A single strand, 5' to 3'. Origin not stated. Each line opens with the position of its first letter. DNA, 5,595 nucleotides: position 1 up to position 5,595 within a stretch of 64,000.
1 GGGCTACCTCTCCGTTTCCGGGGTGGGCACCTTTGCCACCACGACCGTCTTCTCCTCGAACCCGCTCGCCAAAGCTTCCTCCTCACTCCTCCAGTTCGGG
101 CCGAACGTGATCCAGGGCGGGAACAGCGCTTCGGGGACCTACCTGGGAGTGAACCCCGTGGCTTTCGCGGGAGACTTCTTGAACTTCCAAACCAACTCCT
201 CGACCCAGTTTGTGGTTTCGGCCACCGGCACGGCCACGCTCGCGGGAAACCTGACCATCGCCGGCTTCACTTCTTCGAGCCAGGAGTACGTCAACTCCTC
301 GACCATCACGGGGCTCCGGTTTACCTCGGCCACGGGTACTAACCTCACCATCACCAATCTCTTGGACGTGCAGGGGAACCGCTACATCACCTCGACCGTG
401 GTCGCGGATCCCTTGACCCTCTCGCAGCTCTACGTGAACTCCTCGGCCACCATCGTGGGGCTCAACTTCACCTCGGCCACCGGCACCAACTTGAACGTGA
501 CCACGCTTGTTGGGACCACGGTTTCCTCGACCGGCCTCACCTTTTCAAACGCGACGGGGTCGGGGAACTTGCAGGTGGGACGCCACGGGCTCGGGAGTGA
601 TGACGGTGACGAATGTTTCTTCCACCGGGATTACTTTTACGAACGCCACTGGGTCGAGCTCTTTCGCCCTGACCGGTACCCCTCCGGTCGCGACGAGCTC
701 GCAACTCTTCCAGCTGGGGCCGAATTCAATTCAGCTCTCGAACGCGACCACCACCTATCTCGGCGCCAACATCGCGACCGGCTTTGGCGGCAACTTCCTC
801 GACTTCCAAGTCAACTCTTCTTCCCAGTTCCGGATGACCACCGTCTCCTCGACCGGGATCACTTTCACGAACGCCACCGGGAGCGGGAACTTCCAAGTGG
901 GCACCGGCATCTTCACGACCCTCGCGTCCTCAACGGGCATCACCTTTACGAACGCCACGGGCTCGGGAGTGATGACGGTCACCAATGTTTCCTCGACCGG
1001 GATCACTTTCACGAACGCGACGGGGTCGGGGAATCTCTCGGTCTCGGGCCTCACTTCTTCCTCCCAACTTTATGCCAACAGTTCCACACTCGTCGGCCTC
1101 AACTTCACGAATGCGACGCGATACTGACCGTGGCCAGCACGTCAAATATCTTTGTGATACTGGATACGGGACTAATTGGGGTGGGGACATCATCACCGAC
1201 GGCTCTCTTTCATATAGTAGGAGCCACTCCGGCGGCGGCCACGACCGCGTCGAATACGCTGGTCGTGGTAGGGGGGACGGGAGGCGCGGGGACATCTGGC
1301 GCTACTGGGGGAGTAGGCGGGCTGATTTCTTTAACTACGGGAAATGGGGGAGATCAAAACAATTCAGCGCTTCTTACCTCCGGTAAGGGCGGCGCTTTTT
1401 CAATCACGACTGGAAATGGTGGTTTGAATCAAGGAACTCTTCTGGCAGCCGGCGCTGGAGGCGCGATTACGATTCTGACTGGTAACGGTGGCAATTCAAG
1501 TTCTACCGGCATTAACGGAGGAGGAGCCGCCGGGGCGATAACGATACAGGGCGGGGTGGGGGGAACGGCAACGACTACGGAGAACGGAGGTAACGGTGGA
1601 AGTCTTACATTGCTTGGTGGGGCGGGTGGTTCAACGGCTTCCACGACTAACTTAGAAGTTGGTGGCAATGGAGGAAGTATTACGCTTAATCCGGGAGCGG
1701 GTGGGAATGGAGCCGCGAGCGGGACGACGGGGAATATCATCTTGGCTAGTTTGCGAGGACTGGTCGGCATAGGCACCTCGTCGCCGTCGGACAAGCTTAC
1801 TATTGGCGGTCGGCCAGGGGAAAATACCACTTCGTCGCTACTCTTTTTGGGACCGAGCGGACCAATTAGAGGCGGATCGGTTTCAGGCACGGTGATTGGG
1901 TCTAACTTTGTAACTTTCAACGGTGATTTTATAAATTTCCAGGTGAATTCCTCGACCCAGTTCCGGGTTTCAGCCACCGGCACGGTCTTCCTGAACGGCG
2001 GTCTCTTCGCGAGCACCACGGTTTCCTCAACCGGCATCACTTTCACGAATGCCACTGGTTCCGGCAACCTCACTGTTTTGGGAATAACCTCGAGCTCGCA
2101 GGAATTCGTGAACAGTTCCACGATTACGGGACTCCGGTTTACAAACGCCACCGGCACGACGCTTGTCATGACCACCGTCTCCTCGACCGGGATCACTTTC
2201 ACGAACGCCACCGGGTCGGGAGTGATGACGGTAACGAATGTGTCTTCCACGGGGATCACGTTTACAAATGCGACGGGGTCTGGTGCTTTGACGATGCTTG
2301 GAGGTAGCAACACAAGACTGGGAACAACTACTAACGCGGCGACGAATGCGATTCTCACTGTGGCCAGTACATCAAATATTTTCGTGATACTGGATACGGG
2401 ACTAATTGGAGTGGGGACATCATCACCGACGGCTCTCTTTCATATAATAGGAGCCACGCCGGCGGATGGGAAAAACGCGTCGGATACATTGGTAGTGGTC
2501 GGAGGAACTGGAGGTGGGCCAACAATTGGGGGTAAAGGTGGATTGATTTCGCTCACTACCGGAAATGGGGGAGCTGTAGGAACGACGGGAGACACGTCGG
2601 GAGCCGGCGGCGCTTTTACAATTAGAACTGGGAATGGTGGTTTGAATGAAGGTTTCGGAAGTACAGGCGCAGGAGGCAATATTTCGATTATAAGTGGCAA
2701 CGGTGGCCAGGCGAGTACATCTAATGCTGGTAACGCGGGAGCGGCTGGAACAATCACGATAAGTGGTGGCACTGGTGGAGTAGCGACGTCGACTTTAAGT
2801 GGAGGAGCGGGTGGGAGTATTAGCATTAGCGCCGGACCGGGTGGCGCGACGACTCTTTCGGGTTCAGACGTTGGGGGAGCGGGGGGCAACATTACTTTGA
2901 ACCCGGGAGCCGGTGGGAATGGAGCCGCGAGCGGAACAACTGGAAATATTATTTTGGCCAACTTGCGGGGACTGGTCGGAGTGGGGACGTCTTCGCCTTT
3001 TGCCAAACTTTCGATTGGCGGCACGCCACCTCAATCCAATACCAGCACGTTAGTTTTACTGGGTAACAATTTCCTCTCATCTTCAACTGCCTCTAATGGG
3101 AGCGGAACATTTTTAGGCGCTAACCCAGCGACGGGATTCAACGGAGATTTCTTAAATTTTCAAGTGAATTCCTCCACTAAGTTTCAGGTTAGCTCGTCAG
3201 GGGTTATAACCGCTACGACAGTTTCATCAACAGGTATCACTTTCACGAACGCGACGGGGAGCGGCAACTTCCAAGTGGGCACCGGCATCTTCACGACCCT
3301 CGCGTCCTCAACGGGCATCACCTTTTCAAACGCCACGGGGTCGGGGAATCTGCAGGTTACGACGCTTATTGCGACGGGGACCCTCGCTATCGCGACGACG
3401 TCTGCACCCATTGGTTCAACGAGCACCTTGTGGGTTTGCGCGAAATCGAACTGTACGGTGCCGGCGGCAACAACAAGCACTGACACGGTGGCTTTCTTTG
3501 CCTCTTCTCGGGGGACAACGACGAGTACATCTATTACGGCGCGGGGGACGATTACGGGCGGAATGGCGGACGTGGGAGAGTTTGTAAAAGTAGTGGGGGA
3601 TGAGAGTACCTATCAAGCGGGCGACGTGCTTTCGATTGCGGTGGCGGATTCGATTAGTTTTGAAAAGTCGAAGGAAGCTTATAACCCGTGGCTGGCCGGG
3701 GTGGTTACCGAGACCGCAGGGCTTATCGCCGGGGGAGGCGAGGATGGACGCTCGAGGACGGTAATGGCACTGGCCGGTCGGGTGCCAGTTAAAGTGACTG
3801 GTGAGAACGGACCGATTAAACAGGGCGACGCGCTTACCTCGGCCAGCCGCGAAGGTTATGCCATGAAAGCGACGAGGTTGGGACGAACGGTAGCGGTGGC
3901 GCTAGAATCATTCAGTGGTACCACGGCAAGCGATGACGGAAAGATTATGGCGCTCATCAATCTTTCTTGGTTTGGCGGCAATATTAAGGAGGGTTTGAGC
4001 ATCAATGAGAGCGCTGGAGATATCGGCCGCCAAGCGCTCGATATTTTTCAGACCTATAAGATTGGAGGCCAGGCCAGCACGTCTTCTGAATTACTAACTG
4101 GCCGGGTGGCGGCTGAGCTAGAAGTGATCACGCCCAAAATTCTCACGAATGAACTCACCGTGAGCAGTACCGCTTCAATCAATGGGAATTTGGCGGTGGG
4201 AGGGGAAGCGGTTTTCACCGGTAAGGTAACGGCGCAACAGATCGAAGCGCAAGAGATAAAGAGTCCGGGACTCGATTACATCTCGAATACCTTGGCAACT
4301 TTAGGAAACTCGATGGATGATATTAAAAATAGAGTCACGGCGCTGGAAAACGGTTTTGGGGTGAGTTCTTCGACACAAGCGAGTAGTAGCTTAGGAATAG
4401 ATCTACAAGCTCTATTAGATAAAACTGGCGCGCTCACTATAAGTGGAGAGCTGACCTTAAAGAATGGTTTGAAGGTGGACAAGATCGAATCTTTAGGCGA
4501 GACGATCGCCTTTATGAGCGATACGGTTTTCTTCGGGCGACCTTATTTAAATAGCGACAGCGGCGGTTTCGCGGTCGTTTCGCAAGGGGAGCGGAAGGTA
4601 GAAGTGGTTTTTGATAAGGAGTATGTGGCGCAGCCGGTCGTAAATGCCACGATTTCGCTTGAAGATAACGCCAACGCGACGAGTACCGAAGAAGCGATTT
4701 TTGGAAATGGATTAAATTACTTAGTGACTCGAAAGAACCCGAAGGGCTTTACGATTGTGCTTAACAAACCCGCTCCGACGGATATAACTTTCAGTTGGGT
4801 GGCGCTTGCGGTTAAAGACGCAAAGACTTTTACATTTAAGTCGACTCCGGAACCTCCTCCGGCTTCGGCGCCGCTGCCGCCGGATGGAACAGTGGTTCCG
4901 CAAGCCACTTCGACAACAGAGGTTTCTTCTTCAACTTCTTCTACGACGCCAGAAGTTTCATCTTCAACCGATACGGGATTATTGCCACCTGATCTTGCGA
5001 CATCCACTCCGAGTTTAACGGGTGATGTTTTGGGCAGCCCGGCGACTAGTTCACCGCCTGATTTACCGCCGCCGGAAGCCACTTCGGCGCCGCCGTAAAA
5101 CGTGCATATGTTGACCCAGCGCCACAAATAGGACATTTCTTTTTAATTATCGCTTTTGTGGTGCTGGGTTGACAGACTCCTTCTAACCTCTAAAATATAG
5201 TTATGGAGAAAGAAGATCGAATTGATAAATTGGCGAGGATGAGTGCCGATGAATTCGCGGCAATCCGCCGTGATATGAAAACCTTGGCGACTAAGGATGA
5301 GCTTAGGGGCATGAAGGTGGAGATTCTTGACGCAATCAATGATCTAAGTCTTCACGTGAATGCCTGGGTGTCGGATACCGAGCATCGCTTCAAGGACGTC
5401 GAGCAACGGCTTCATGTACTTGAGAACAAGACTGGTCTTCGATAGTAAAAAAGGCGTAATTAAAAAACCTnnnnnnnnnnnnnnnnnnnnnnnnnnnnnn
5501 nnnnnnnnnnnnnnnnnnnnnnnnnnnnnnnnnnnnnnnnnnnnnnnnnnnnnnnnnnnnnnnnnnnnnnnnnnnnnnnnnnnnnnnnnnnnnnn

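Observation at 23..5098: Giant surface protein with a large tandem module duplication and a ~540-nt internal segment in the wrong frame that nevertheless leaves the ORF open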

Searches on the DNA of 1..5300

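Call 38: search_rna_families(source=window, start=1, end=5300, threshold=evalue, max_evalue=1)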
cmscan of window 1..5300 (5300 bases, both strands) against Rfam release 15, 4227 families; matches with E-value up to 1: 1.
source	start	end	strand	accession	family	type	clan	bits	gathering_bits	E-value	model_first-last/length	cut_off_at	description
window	2511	2577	+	RF02186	ST7-OT3_4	Gene; lncRNA;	-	17.2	80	0.88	1-73/73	no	ST7 overlapping transcript 3 conserved region 4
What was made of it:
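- On Programmed ribosomal frameshifting: No Rfam hit (call 38).
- No Rfam frameshift element was found (call 38).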

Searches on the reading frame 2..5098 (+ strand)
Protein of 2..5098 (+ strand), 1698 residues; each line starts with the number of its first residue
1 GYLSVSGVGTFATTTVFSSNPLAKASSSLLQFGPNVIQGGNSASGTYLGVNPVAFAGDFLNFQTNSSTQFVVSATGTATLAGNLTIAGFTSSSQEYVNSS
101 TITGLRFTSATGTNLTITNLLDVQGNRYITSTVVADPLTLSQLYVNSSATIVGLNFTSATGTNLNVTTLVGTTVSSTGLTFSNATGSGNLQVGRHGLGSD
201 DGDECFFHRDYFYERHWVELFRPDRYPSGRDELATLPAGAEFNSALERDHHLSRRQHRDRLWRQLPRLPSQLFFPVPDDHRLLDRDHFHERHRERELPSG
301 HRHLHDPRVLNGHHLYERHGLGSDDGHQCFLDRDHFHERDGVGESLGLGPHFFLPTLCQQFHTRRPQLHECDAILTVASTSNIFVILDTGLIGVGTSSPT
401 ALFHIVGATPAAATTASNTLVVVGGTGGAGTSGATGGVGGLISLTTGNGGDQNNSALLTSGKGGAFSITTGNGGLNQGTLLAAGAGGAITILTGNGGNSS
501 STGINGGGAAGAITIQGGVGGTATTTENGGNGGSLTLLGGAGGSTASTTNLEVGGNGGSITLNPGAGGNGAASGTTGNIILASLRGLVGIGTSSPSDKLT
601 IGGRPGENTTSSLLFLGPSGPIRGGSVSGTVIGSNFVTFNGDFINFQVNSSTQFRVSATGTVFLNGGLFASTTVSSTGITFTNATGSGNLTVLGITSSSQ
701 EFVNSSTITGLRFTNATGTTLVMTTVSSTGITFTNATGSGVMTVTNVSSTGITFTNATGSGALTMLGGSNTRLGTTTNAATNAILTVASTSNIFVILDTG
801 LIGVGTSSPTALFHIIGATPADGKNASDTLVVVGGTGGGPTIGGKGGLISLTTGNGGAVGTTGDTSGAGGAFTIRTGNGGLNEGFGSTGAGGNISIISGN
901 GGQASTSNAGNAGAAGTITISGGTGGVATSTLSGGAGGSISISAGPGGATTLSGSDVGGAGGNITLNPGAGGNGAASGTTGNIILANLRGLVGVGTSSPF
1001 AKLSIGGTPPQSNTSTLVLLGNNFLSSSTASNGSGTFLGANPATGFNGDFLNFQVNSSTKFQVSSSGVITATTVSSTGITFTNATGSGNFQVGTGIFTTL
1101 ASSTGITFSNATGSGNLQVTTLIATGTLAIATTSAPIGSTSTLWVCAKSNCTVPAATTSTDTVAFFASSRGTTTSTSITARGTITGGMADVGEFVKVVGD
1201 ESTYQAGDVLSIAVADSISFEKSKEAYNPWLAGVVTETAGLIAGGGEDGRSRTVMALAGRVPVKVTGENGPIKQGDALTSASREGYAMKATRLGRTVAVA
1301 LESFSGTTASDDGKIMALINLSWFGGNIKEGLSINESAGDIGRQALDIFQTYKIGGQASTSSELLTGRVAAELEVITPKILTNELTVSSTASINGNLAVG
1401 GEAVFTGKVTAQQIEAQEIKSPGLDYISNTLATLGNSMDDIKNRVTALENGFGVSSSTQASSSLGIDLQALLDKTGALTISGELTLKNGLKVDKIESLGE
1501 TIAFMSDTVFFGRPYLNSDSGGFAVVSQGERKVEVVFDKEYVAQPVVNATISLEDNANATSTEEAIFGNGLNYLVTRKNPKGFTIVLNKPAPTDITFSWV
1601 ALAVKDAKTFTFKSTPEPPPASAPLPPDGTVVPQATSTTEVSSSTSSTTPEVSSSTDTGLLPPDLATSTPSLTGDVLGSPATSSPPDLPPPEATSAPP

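Call 7: search_protein_families(library=pfam, proteins=[window:2-5098:+], max_evalue=0.1)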
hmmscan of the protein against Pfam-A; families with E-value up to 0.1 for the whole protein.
window:2-5098:+ (1698 aa): 0 families
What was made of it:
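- On phi29 gp12-type C-terminal autochaperone (Peptidase_G2 / IMC domain): No Pfam hit (call 7).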

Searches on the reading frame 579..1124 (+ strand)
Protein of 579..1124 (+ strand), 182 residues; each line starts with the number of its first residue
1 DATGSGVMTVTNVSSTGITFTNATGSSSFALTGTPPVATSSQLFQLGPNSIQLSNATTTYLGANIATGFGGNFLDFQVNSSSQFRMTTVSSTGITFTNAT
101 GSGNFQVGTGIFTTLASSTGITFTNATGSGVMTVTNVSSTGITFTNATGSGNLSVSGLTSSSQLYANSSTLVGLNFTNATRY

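Call 7: search_protein_families(library=pfam, proteins=[window:579-1124:+], max_evalue=0.1)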
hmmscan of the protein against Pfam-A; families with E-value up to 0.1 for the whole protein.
window:579-1124:+ (182 aa): 0 families

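Call 16: find_related_loci(query=window:579-1118:+, collection=genome_contigs, flank=10000)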
Query window:579-1118:+ (180 aa) in genome_contigs; peptide patterns used: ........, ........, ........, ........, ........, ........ (x = any residue, [..] = any of these).
140 stretches matched a pattern; 2 encode a relative of the query (tblastn E <= 1e-3); 2 distinct loci.
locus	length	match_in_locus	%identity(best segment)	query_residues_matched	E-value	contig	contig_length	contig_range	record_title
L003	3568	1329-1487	46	26-79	1e-8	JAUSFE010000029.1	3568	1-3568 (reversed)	MAG: Dehalococcoidia bacterium isolate E14_maxbin.284_sub E14_k141_496025, whole genome shotgun sequence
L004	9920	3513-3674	41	64-105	1e-5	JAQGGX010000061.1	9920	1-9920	MAG: Candidatus Saccharibacteria bacterium isolate RYN_418 scaffold_1642463, whole genome shotgun sequence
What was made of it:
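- Tried and rejected: It returned only two distant loci (call 16).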

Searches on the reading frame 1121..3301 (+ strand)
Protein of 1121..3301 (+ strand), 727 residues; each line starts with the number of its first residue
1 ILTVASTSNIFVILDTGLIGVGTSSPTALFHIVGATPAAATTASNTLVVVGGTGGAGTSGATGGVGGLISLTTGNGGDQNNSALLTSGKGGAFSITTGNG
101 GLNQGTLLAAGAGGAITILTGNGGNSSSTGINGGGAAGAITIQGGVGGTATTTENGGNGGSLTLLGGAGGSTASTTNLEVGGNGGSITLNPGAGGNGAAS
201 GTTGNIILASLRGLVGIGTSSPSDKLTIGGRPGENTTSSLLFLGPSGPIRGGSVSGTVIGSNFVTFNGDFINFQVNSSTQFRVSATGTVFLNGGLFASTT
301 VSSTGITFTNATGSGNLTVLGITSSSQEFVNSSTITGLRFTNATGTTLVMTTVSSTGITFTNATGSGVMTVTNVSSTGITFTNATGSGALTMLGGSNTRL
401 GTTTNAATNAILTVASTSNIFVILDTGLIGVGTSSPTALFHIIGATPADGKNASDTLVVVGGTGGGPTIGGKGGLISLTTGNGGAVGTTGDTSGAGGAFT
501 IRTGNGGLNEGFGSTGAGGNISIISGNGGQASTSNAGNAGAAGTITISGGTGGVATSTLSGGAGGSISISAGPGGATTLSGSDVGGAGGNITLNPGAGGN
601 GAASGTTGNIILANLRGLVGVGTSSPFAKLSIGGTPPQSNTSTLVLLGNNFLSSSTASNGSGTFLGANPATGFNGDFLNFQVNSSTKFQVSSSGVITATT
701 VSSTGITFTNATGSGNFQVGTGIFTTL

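Call 22: search_protein_families(library=ncbifam, proteins=[window:1121-3301:+], max_evalue=0.1)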
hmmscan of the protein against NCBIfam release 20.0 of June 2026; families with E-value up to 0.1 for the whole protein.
window:1121-3301:+ (727 aa): 0 families

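Call 23: search_protein_families(library=phrogs, proteins=[window:1121-3301:+], max_evalue=0.01)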
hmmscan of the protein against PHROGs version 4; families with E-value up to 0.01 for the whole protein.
window:1121-3301:+ (727 aa): 0 families

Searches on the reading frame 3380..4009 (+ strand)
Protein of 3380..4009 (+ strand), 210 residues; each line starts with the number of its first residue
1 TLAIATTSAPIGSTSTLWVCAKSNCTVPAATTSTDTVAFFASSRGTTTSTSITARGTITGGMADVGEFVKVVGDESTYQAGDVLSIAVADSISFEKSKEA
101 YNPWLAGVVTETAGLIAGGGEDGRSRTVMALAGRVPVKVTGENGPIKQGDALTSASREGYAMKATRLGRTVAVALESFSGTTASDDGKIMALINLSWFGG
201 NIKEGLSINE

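Call 43: search_solved_structures(query=A1, max_evalue=1)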
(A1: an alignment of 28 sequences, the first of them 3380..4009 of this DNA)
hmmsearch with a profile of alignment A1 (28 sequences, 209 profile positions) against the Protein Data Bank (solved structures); distinct sequences matched with E-value up to 1: 2.
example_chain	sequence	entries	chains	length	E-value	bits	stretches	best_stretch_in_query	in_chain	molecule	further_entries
6qz9_A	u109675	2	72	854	0.0011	22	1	41-120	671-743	Pre-neck appendage protein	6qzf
3gqh_A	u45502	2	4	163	0.031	17.2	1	65-120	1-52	Preneck appendage protein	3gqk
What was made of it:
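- On phi29 gp12-type C-terminal autochaperone (Peptidase_G2 / IMC domain): Profile against PDB: 6qz9 E 1e-3, 3gqh E 0.03 (call 43).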

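Call 47: predict_structure(alignment_id=A1)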
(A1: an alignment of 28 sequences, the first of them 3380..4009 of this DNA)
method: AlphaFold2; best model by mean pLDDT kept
length: 210 residues; sequences in the alignment: 28
mean_pLDDT: 81.8   pTM: 0.73
mean pLDDT of the five models: 81.8, 79.5, 79.0, 77.5, 77.1
residues with pLDDT >= 90: 120; 70-90: 14; 50-70: 66; < 50: 10
segments of 3 or more residues with pLDDT < 50: 8-12
pLDDT, mean of each block of 10 residues (from residue 1): 50 51 53 58 65 63 86 96 97 97 97 79 79 96 98 98 97 98 98 95 66
secondary structure, 60 per line:
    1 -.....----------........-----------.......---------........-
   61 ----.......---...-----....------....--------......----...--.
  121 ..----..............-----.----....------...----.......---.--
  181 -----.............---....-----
elements in order: E2-6 E17-21 E36-42 E52-59 E65-71 E83-86 E93-96 E105-110 E115-117 E127-140 E151-154 E161-163 E168-174 E186-198 H202-205

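Call 49: fold_search(model_id=the predicted structure, library=pdb)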
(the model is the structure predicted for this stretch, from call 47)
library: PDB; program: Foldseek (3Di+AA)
matches with E <= 10: 62; with E <= 0.001: 0
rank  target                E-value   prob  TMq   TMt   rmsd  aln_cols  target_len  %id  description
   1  9ocb_H                1.1e-03  1.00  0.41  0.53   5.7       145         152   11  Sf11 capsid Icosahedral Reconstruction (released 2025-11-12)
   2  8pkh_DM               2.6e-03  1.00  0.34  0.43   6.3       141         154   16  Borrelia bacteriophage BB1 procapsid, fivefold-symmetrized outer shell (released 2023-07-12)
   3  8pkh_DO               2.8e-03  1.00  0.33  0.42   6.5       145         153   17  Borrelia bacteriophage BB1 procapsid, fivefold-symmetrized outer shell (released 2023-07-12)
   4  6qyy_B                3.8e-03  1.00  0.35  0.56   6.1       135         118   16  The crystal structure of head fiber gp8.5 N base in bacteriophage phi29 (released 2019-06-12)
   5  8pkh_EO               4.0e-03  0.99  0.29  0.34   7.2       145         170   19  Borrelia bacteriophage BB1 procapsid, fivefold-symmetrized outer shell (released 2023-07-12)
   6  6qyy_A                5.2e-03  1.00  0.36  0.55   6.0       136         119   17  The crystal structure of head fiber gp8.5 N base in bacteriophage phi29 (released 2019-06-12)
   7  9ocb_J                5.5e-03  1.00  0.41  0.55   5.8       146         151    8  Sf11 capsid Icosahedral Reconstruction (released 2025-11-12)
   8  8pkh_FJ               5.8e-03  1.00  0.35  0.43   6.2       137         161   19  Borrelia bacteriophage BB1 procapsid, fivefold-symmetrized outer shell (released 2023-07-12)
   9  8pkh_DF               6.1e-03  1.00  0.32  0.40   6.8       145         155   18  Borrelia bacteriophage BB1 procapsid, fivefold-symmetrized outer shell (released 2023-07-12)
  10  6qvk_1f               7.1e-03  1.00  0.34  0.27   6.3       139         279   16  The cryo-EM structure of bacteriophage phi29 prohead (released 2019-06-12)
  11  8pkh_FU               7.5e-03  1.00  0.33  0.43   6.5       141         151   15  Borrelia bacteriophage BB1 procapsid, fivefold-symmetrized outer shell (released 2023-07-12)
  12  5wk1_K                7.9e-03  1.00  0.42  0.56   5.9       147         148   15  Structure of the major capsid protein and the capsid stabilizing protein of the marine siphovirus TW1 (released 2018-01-17)
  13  6qvk_1e               9.7e-03  1.00  0.32  0.25   6.8       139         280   14  The cryo-EM structure of bacteriophage phi29 prohead (released 2019-06-12)
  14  8pkh_EB               9.7e-03  0.99  0.32  0.40   6.7       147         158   20  Borrelia bacteriophage BB1 procapsid, fivefold-symmetrized outer shell (released 2023-07-12)
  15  8pkh_FX               1.1e-02  1.00  0.33  0.43   6.5       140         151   15  Borrelia bacteriophage BB1 procapsid, fivefold-symmetrized outer shell (released 2023-07-12)
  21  3gqh_A                1.7e-02  1.00  0.42  0.53   4.9       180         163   14  Crystal Structure of the Bacteriophage phi29 gene product 12 C-terminal fragment (released 2009-05-26)
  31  3suc                  2.6e-02  1.00  0.43  0.13   5.8       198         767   15  Crystal structure of the pre-mature bacteriophage phi29 gene product 12 (released 2011-08-03)
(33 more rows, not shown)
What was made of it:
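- On phi29 gp12-type C-terminal autochaperone (Peptidase_G2 / IMC domain): Foldseek: 3gqh E 0.017 with TM 0.42/0.53 (call 49).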

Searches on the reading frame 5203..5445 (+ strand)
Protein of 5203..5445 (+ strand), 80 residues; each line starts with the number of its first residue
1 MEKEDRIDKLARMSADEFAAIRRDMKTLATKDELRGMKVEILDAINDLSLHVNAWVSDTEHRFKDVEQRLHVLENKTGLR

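Call 8: find_encoding_contigs(protein=window:5203-5445:+, flank=10000, max_places=10)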
Protein window:5203-5445:+ (80 aa): 2 contigs read that carry it; 1 place shown.
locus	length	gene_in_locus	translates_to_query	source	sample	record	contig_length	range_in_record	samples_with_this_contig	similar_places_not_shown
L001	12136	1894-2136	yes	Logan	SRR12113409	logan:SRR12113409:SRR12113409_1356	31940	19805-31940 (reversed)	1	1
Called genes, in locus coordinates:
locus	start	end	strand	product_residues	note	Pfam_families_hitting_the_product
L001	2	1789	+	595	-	?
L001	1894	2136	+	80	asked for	-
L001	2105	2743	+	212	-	-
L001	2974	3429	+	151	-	-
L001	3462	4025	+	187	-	-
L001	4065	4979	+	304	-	-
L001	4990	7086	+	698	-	PF00963:Cohesin (weak)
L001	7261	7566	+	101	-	PF03091:CutA1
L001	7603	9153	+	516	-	PF02789:Peptidase_M17_N (faint), PF00883:Peptidase_M17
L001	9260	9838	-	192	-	-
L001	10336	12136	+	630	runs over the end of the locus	PF01935:DUF87 (weak), PF02534:T4SS-DNA_transf (faint), PF10412:TrwB_AAD_bind, PF12696:TraG-D_C (weak), PF23477:zf_Tbcl_2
